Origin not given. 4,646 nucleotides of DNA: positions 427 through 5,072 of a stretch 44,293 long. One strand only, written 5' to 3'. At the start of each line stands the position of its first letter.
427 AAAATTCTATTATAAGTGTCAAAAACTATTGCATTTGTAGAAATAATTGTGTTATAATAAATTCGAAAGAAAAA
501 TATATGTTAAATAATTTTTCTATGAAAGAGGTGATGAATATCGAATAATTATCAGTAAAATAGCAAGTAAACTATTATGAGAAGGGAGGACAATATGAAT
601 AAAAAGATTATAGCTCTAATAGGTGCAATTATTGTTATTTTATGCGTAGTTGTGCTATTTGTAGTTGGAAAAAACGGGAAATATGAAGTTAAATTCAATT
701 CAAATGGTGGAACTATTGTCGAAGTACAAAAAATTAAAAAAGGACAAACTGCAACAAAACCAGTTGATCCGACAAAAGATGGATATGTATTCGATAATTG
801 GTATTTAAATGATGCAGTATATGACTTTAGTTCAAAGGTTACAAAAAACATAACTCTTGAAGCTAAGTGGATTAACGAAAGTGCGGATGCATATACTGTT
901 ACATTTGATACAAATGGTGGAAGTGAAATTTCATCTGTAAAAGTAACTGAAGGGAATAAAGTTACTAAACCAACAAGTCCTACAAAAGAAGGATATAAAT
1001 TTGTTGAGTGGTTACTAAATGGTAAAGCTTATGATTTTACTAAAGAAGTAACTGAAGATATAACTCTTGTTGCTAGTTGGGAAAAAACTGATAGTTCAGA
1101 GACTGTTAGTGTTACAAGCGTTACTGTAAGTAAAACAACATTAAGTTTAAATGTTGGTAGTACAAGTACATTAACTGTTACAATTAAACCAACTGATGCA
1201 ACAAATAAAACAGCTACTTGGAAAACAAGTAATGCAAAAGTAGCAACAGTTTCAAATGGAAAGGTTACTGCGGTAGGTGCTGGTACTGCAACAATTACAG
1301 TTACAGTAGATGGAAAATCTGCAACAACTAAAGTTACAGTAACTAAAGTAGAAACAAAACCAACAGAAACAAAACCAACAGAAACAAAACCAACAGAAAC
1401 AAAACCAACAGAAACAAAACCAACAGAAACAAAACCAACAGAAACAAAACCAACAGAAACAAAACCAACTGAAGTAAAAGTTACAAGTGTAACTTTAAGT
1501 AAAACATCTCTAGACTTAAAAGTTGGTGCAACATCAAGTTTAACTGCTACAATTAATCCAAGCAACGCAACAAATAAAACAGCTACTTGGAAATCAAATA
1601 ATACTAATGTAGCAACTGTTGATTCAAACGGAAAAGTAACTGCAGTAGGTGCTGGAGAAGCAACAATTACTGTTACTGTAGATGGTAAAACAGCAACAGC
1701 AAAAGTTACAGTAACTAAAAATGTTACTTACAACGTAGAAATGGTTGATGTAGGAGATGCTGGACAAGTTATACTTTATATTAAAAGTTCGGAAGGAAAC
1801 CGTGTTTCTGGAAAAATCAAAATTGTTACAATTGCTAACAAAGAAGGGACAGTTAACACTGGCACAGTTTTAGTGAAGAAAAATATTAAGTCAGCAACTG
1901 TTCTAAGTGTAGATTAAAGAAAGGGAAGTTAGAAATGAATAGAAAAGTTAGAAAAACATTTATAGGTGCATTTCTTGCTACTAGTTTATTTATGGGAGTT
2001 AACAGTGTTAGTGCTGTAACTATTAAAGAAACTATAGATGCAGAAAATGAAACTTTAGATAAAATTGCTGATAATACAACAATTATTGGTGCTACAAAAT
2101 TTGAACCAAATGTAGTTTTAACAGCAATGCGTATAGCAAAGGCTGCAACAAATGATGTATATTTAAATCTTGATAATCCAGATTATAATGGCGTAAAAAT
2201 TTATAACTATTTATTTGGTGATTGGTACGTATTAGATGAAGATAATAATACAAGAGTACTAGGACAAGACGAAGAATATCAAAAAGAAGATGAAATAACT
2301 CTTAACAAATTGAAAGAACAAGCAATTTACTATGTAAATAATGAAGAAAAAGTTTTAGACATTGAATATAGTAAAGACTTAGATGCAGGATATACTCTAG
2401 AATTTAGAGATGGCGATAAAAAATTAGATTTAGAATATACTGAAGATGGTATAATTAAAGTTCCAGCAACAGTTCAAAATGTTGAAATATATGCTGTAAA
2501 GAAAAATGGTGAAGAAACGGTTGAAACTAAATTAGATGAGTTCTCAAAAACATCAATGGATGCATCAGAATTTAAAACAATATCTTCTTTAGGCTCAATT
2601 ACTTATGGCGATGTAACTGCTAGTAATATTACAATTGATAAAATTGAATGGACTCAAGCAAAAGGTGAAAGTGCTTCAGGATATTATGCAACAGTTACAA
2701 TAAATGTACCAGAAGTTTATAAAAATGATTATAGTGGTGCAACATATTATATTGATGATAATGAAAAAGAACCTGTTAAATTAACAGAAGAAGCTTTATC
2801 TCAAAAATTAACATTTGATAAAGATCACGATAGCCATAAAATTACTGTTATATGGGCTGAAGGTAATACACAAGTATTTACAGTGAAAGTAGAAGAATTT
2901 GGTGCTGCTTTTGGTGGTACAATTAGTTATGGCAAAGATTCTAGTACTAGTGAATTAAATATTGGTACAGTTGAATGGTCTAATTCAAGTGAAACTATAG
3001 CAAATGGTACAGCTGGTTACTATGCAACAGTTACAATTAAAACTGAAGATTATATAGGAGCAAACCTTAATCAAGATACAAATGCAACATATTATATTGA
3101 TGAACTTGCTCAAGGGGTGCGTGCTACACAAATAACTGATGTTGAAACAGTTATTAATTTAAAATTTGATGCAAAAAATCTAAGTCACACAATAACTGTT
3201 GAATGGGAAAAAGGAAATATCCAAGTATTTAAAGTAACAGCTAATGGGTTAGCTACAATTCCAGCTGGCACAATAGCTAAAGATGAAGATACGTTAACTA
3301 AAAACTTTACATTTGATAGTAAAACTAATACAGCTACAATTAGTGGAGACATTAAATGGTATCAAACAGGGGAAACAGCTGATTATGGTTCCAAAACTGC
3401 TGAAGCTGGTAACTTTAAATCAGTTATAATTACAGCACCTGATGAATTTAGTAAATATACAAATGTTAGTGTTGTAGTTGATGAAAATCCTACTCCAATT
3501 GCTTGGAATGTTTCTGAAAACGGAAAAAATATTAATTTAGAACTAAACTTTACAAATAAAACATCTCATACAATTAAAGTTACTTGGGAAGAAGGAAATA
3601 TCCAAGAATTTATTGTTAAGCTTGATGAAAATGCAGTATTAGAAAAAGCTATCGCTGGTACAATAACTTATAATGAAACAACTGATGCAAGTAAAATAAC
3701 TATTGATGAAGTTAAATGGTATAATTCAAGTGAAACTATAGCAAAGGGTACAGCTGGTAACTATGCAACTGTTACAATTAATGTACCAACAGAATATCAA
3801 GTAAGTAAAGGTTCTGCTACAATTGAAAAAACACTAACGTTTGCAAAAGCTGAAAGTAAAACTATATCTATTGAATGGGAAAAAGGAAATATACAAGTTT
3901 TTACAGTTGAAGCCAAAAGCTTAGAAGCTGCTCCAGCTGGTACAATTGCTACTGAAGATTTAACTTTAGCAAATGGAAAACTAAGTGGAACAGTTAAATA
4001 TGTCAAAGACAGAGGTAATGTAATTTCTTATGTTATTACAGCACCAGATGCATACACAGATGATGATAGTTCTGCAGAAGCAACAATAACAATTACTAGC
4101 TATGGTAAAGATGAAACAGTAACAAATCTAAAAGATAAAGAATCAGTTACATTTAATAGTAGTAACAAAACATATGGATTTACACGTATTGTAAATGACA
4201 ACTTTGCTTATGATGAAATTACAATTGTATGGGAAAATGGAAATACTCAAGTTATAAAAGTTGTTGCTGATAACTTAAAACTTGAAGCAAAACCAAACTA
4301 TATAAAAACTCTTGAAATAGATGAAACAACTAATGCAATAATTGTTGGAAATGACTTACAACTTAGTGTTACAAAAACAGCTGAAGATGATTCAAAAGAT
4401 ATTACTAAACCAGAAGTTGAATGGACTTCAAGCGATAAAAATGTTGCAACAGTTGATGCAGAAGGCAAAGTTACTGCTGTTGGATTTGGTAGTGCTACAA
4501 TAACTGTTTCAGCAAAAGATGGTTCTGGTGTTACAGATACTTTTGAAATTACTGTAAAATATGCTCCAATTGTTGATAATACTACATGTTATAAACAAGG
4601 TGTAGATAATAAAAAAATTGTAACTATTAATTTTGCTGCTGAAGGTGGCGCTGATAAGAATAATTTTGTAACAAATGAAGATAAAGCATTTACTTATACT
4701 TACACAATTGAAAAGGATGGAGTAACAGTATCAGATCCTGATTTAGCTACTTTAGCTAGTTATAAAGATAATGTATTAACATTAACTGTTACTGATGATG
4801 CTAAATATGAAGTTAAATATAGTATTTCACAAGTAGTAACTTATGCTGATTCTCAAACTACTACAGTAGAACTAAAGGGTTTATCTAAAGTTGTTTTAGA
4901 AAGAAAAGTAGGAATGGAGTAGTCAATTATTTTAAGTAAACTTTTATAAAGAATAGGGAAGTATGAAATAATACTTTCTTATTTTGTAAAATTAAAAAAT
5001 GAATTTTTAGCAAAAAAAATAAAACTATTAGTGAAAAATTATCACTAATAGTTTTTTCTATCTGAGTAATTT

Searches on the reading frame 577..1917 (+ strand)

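Call 62: search_protein_families(library=pfam, proteins=[window:577-1917:+], max_evalue=0.00001)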
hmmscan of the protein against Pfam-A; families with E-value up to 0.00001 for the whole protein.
window:577-1917:+ (446 aa): 3 families
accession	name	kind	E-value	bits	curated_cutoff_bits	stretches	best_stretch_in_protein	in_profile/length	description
PF09479.16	Flg_new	-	3.4e-33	114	27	2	106-166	1-64/65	Listeria-Bacteroides repeat domain (List_Bact_rpt)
PF02368.24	Big_2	-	2.8e-28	98.1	22.8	2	302-379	2-79/79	Bacterial Ig-like domain (group 2)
PF21461.3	HL_N-beta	-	4.5e-06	26.8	27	0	211-249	12-50/57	Hyaluronate lyase, N-terminal beta-sheet domain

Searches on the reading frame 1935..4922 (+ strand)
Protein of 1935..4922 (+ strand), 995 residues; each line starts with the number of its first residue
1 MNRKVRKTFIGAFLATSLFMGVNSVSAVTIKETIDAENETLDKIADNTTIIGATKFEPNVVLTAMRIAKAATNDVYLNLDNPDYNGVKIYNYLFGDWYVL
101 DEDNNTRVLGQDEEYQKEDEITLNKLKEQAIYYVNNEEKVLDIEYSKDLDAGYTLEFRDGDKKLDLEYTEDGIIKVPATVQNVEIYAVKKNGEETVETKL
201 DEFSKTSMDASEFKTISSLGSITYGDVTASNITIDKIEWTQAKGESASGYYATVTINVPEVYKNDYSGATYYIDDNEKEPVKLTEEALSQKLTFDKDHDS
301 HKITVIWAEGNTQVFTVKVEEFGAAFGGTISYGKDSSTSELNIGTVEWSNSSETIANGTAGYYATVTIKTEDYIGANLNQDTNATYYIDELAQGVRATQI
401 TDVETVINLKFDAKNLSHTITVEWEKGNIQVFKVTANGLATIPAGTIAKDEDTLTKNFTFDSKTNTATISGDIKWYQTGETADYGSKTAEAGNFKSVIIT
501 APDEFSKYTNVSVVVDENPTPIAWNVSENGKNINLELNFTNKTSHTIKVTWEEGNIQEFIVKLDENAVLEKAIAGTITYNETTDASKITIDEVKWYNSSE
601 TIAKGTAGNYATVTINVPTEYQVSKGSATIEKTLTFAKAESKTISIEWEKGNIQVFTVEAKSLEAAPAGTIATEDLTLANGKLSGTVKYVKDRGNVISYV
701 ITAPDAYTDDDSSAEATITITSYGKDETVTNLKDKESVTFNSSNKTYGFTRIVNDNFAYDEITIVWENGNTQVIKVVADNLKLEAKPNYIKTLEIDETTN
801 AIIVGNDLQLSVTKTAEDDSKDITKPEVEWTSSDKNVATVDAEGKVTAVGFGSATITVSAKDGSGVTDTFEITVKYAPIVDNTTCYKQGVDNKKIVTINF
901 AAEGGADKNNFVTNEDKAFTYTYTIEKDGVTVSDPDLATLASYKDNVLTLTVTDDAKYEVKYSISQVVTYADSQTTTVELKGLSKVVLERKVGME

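Call 62: search_protein_families(library=pfam, proteins=[window:1935-4922:+], max_evalue=0.00001)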
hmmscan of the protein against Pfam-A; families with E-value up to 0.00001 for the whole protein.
window:1935-4922:+ (995 aa): 1 family
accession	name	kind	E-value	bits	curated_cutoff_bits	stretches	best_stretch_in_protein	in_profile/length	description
PF02368.24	Big_2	-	2.3e-13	50.3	22.8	1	792-868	4-77/79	Bacterial Ig-like domain (group 2)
